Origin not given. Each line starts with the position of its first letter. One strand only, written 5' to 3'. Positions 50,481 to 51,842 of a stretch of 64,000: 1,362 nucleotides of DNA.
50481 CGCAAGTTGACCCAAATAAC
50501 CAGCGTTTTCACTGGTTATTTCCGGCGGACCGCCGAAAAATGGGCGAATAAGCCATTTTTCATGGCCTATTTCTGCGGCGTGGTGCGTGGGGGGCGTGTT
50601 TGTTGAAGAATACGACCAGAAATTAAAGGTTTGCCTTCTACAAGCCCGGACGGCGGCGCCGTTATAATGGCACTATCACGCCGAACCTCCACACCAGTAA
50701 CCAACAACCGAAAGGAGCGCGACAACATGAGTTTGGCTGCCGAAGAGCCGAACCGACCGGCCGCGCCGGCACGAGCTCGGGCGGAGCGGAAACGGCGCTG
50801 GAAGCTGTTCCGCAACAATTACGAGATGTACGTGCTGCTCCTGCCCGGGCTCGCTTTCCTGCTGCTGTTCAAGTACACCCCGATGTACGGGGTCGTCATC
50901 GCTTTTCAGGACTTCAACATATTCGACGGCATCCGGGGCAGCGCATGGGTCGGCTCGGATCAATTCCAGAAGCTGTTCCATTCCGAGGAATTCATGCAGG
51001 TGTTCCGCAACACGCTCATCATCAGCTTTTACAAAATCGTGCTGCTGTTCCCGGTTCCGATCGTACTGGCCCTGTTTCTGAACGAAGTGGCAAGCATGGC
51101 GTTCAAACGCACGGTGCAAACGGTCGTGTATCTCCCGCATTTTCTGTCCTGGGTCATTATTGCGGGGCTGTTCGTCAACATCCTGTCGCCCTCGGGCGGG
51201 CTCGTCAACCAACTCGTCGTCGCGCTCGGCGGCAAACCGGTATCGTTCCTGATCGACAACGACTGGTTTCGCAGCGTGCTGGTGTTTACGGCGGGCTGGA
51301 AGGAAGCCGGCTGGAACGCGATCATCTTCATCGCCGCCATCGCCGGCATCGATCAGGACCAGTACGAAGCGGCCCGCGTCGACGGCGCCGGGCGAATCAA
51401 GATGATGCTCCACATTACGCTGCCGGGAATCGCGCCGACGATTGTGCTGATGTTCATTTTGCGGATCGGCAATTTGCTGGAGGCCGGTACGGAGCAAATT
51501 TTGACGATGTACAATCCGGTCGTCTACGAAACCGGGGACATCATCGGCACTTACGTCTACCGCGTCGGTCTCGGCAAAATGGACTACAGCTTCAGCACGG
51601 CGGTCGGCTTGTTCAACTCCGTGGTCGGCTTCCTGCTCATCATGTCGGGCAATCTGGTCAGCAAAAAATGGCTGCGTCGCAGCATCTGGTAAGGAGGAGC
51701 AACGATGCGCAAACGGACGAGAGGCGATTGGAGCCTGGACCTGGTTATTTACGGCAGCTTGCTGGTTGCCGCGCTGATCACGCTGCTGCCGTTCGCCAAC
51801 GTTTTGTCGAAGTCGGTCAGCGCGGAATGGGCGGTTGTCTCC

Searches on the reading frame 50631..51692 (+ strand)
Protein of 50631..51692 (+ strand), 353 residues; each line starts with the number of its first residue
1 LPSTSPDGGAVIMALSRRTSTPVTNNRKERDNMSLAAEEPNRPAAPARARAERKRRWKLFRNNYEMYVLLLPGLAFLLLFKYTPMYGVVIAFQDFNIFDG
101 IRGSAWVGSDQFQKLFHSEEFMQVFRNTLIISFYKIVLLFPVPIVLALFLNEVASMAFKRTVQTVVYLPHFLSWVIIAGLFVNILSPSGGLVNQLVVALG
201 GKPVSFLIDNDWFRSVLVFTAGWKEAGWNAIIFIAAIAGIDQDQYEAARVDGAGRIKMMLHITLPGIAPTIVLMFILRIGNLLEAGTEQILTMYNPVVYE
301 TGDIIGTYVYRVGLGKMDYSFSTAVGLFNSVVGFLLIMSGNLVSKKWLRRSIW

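Call 11: search_protein_families(library=pfam, proteins=[window:50631-51692:+])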
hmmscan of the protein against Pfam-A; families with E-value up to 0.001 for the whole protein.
window:50631-51692:+ (353 aa): 1 family
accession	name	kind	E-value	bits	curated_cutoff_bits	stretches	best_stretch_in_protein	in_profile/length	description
PF00528.27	BPD_transp_1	-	2.7e-16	60.3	26.4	1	141-344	3-179/184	Binding-protein-dependent transport system inner membrane component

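Call 50: find_homologous_proteins(query=window:50631-51692:+, max_evalue=1e-60)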
Query window:50631-51692:+ (353 aa): 7689 proteins with E <= 1e-60 among 8000 candidates; the best 120 are listed.
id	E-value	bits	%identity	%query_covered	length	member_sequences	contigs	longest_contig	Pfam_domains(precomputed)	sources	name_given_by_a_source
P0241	1.7e-199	680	95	91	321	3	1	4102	PF00528.28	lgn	-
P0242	4.4e-183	626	100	82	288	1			PF00528.28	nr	nr:ABC transporter permease subunit [Paenibacillus cymbidii]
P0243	1.1e-171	589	82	91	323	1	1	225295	PF00528.28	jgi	jgi:putative aldouronate transport system permease protein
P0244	2.1e-168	578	78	91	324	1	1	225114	PF00528.28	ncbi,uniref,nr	ncbi:ABC transporter permease [Paenibacillus cremeus]|uniref:Sugar ABC transporter permease n=1 Tax=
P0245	1.2e-165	569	82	86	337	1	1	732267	PF00528.28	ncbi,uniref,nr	ncbi:protein lplB [Paenibacillus flagellatus]|uniref:Protein lplB n=1 Tax=Paenibacillus flagellatus 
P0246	4.9e-165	567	81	87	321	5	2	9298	PF00528.28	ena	-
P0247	9.7e-165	566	82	86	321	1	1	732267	PF00528.28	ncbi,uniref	ncbi:ABC transporter permease [Paenibacillus flagellatus]|uniref:ABC transporter permease n=1 Tax=Pa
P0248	1.9e-164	565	80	88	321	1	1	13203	PF00528.28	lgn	-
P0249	1.9e-164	565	78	91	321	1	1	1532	PF00528.28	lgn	-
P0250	2.2e-164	565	81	87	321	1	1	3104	PF00528.28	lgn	-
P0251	2.7e-164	564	78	90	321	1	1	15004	PF00528.28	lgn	-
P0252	6.6e-164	563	79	91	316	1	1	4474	PF00528.28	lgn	-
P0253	5.3e-163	560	82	86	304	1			PF00528.28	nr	nr:ABC transporter permease subunit [Paenibacillus flagellatus]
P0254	1.1e-162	559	81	85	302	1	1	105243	PF00528.28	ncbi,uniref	ncbi:ABC transporter permease [Paenibacillus sp. HJGM_3]|uniref:ABC transporter permease n=1 Tax=Pae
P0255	1.4e-162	559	77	91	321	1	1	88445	PF00528.28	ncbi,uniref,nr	ncbi:ABC transporter permease [Paenibacillus koleovorans]|uniref:ABC transporter permease n=1 Tax=Pa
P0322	8.8e-153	527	76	87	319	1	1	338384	PF00528.28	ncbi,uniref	ncbi:ABC transporter permease [Paenibacillus cymbidii]|uniref:ABC transporter permease n=1 Tax=Paeni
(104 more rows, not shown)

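Call 51: find_encoding_contigs(protein=P0241, flank=10000, max_places=5)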
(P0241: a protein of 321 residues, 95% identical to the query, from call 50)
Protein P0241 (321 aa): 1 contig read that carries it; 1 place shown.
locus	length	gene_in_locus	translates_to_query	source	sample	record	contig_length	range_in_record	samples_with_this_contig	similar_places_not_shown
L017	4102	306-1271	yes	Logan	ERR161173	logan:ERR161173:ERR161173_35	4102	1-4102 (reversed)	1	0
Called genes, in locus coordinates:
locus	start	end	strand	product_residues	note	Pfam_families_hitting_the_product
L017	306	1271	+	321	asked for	PF00528:BPD_transp_1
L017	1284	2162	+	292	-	PF00528:BPD_transp_1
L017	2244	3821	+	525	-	PF13416:SBP_bac_8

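Call 76: find_encoding_contigs(protein=P0322, flank=10000, max_places=4)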
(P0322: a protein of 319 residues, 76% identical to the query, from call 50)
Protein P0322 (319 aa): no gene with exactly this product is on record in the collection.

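Call 77: find_encoding_contigs(protein=P0243, flank=10000, max_places=2)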
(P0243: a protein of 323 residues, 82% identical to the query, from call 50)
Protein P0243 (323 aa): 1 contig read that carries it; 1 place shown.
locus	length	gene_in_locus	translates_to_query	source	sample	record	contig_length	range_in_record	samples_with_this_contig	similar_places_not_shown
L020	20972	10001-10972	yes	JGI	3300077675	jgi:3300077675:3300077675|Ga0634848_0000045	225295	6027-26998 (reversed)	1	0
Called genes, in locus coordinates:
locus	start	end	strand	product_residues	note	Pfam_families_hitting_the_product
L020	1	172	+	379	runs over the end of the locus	PF00528:BPD_transp_1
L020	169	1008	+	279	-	PF00528:BPD_transp_1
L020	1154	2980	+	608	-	PF02743:dCache_1 (weak), PF00672:HAMP (weak), PF06580:His_kinase, PF02518:HATPase_c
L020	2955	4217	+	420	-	PF00072:Response_reg, PF17853:GGDEF_2 (weak), PF12833:HTH_18, PF00165:HTH_AraC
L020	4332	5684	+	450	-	PF01547:SBP_bac_1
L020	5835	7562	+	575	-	PF00072:Response_reg, PF17853:GGDEF_2, PF12833:HTH_18, PF00165:HTH_AraC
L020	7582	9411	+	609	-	PF02743:dCache_1, PF06580:His_kinase, PF02518:HATPase_c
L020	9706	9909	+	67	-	-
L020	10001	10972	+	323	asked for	PF00528:BPD_transp_1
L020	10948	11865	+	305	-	PF00528:BPD_transp_1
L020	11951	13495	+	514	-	PF13416:SBP_bac_8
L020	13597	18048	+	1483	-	PF18099:CBM_35_2 (faint), PF16874:Glyco_hydro_36C (weak), PF16990:CBM_35 (faint), PF03422:CBM_6 (weak), PF25275:Golvesin_C (faint)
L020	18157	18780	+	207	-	PF00657:Lipase_GDSL (weak), PF13472:Lipase_GDSL_2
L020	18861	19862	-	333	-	PF00356:LacI, PF00532:Peripla_BP_1, PF13407:Peripla_BP_4, PF13377:Peripla_BP_3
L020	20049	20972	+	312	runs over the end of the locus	PF00248:Aldo_ket_red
